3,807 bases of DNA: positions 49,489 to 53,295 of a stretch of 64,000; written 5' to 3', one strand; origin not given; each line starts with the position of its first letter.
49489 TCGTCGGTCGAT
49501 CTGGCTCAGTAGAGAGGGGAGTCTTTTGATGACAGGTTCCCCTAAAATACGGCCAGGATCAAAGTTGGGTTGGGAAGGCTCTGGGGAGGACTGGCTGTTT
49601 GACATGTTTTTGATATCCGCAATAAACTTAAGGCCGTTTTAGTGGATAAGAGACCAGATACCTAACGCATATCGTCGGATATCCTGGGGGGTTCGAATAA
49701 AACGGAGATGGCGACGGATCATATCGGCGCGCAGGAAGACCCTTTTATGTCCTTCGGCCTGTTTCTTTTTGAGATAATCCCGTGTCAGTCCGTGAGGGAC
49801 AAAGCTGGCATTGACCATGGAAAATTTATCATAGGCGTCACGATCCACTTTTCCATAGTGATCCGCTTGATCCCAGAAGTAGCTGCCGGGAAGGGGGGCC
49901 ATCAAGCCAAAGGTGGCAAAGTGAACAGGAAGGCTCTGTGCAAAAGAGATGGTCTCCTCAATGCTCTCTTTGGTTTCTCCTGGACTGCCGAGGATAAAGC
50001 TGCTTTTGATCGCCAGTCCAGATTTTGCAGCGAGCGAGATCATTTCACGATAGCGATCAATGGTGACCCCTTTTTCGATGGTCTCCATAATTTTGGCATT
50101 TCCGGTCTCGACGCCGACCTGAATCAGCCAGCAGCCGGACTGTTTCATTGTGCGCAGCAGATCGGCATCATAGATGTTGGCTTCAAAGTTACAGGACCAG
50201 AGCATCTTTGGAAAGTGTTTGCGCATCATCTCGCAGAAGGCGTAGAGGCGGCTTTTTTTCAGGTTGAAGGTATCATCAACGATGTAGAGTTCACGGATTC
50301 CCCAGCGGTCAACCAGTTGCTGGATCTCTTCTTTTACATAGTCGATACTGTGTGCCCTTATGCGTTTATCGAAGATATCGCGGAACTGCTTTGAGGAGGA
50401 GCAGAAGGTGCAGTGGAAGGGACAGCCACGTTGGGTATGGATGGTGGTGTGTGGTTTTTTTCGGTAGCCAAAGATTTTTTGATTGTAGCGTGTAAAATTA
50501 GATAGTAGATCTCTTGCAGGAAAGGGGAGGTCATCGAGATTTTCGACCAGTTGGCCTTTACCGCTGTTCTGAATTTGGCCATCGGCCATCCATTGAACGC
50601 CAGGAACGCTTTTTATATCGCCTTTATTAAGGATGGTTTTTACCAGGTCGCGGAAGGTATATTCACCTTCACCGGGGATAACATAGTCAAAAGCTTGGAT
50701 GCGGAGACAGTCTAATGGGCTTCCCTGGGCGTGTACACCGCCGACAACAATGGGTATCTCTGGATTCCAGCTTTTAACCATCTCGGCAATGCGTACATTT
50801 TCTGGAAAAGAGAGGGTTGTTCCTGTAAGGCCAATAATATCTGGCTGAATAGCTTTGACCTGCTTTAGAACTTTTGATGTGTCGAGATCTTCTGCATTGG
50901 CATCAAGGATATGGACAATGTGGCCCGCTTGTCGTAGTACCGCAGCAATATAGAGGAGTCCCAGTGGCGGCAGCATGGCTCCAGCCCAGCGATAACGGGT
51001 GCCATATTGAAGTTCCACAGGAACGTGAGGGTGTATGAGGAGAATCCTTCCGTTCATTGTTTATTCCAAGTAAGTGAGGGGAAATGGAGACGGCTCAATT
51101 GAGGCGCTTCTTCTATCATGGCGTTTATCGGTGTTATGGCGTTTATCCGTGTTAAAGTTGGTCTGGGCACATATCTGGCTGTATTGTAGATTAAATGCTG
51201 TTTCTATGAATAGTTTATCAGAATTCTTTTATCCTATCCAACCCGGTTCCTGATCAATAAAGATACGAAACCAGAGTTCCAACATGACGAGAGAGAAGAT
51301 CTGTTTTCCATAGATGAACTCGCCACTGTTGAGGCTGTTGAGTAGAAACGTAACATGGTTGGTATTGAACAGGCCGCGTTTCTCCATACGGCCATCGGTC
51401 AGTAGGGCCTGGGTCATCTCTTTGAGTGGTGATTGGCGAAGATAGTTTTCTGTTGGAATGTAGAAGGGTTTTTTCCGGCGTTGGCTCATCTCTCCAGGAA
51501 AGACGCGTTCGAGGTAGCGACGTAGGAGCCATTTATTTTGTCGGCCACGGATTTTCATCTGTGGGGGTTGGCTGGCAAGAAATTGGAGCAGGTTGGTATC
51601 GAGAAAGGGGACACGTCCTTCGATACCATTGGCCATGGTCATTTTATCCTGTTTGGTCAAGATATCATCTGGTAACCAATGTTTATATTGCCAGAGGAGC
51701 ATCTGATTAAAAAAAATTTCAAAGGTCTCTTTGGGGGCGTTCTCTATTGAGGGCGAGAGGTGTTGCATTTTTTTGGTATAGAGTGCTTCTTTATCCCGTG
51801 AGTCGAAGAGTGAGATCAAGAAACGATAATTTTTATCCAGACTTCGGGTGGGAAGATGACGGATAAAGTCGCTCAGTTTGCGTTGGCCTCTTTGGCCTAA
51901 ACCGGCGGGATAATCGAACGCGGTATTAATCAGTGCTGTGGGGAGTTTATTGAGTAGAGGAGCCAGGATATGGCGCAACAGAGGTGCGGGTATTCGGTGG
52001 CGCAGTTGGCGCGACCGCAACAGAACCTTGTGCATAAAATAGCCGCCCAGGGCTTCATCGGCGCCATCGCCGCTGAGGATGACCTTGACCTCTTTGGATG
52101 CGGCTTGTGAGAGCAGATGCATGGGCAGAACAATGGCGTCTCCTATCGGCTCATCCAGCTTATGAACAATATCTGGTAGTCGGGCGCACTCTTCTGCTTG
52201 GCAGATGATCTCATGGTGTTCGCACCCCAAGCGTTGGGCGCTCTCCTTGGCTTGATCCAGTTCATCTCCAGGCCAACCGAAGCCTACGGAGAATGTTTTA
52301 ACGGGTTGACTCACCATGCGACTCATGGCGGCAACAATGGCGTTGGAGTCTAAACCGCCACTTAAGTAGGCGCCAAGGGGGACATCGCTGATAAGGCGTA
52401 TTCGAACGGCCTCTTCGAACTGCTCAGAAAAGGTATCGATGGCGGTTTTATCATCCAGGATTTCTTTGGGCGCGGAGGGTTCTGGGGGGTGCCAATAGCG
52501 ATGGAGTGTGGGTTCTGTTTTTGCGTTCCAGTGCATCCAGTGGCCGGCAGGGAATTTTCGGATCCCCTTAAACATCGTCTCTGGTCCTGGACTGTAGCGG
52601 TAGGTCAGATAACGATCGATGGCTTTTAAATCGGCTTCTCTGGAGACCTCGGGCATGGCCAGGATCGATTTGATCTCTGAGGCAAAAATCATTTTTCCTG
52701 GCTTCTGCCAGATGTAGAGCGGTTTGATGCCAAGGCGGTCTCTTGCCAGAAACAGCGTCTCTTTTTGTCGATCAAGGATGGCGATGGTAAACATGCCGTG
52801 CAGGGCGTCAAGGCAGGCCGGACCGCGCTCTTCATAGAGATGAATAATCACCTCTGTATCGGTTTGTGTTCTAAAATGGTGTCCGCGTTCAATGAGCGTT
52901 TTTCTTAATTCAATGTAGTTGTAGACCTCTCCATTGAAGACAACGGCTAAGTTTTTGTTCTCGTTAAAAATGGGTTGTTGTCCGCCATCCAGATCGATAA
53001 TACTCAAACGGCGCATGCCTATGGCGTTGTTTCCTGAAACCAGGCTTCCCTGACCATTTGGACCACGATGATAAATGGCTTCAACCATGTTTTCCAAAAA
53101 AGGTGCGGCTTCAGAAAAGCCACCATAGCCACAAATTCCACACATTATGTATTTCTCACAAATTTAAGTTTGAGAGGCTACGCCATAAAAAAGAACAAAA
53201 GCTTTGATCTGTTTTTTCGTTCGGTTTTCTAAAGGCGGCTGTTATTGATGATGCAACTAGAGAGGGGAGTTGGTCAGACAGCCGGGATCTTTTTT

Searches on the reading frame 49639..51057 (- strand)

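Call 9: search_protein_families(library=pfam, proteins=[window:49639-51057:-], max_evalue=0.001)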
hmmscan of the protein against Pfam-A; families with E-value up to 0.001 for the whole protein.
window:49639-51057:- (472 aa): 2 families
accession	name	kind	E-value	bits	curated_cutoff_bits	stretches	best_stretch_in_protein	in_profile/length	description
PF02310.24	B12-binding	-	2.1e-24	86.1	32.1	1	28-138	11-120/121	B12 binding domain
PF04055.27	Radical_SAM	-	1.5e-22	81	29.5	1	208-373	3-166/166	Radical SAM superfamily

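Call 84: search_protein_families(library=ncbifam, proteins=[window:49639-51057:-], max_evalue=0.00001)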
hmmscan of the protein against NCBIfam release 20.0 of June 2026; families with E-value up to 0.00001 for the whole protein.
window:49639-51057:- (472 aa): 28 families (the best 25 are shown)
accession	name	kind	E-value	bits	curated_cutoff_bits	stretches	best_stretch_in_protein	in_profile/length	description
TIGR03471.1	HpnJ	equivalog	2.7e-66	224.4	577.6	1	49-452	48-444/472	hopanoid biosynthesis associated radical SAM protein HpnJ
NF050148.1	rSAM_ApyD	equivalog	3.3e-51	174.4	750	1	30-397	24-392/645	RiPP biosynthesis radical SAM protein ApyD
TIGR02026.1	BchE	equivalog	6.4e-51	173.7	481.35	1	4-467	1-451/497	magnesium-protoporphyrin IX monomethyl ester anaerobic oxidative cyclase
NF038361.1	rSAM_Sden_1168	equivalog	5.8e-44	150.6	575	1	28-404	82-479/560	Sden_1168 family B12-binding radical SAM P-methyltransferase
TIGR04479.1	bcpD_PhpK_rSAM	subfamily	2.9e-41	141.4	600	1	22-374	63-407/504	PhpK family radical SAM P-methyltransferase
TIGR04072.2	rSAM_ladder_B12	equivalog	6.9e-37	127.1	360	1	31-407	18-381/443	lipid biosynthesis B12-binding/radical SAM protein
TIGR04367.1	HpnR_B12_rSAM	equivalog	4e-36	124.6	650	1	5-400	3-375/490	hopanoid C-3 methylase HpnR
TIGR03975.1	rSAM_ocin_1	subfamily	5.8e-35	120.9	281.85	1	62-409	119-465/606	RiPP maturation radical SAM C-methyltransferase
TIGR04013.1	B12_SAM_MJ_1487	hypoth_equivalog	8.2e-32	110.5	251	2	55-251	26-195/382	TIGR04013 family B12-binding domain/radical SAM domain-containing protein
NF033070.1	rSAM_AprD4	equivalog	8.5e-32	110.6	500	1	149-431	146-422/456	AprD4 family radical SAM diol-dehydratase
TIGR04014.1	B12_SAM_MJ_0865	equivalog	1.4e-31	109.8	360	1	33-396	13-356/434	methyl-coenzyme M reductase glutamine C-methyltransferase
NF040546.1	rSAM_CUAEP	equivalog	3.9e-28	98.4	500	1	31-374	13-339/468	CUAEP/CCAEP-tail radical SAM (seleno)protein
NF033712.0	B12_rSAM_KedN5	subfamily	1.7e-27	95.9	700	1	31-414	17-408/624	KedN5 family methylcobalamin-dependent radical SAM C-methyltransferase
TIGR04295.1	B12_rSAM_oligo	hypoth_equivalog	3.9e-27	95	400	1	31-410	25-394/422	TIGR04295 family B12-binding domain-containing radical SAM protein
TIGR04385.1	B12_rSAM_cofa1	equivalog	8.1e-27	94.5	450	1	31-375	20-363/438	B12 lower ligand biosynthesis radical SAM protein BzaD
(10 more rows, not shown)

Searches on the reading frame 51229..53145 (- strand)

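Call 9: search_protein_families(library=pfam, proteins=[window:51229-53145:-], max_evalue=0.001)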
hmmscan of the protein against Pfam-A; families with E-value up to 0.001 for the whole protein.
window:51229-53145:- (638 aa): 4 families
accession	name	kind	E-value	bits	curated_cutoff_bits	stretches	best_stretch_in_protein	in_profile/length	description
PF00733.27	Asn_synthase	-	2.1e-92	310.9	21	1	239-627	2-354/354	Asparagine synthase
PF13537.11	GATase_7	-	3.9e-46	156.5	25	1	45-163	2-123/123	Glutamine amidotransferase domain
PF13522.11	GATase_6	-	1.3e-39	135.6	27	1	29-157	1-130/130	Glutamine amidotransferase domain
PF00764.25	Arginosuc_synth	-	0.00012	22.6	27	1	261-321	6-66/162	Arginosuccinate synthase N-terminal HUP domain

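Call 84: search_protein_families(library=ncbifam, proteins=[window:51229-53145:-], max_evalue=0.00001)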
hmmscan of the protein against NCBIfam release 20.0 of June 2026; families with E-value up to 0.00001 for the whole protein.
window:51229-53145:- (638 aa): 9 families
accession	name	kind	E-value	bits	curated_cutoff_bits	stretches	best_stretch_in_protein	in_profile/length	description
TIGR03108.1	eps_aminotran_1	hypoth_equivalog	8.4e-149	497.1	816.9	1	1-626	1-625/628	XrtA/PEP-CTERM system amidotransferase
TIGR01536.1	asn_synth_AEB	equivalog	5.4e-139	464.5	267.1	1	2-561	1-517/517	asparagine synthase (glutamine-hydrolyzing)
TIGR03104.1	trio_amidotrans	equivalog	3.7e-120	401.9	570.1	2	1-375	1-386/589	N-acetylglutaminylglutamine amidotransferase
NF006949.0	PRK09431.1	equivalog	2.7e-99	333.2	499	3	1-163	1-167/554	asparagine synthase B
NF033535.1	lass_lactam_cya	exception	8.8e-62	209.6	525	2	8-366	11-376/668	lasso peptide isopeptide bond-forming cyclase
NF033561.1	macrolact_Ik_Al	subfamily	4.5e-22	78.4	300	1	117-383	81-349/561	albusnodin/ikarugamycin family macrolactam cyclase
NF001484.0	PRK00331.1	subfamily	4.4e-17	61.7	381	1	58-164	87-201/601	isomerizing glutamine--fructose-6-phosphate transaminase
TIGR01135.1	glmS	equivalog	3.3e-14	52.3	418.05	1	58-164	86-200/607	glutamine--fructose-6-phosphate transaminase (isomerizing)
TIGR01134.1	purF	equivalog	2.8e-12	46.7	350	1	56-160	84-198/432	amidophosphoribosyltransferase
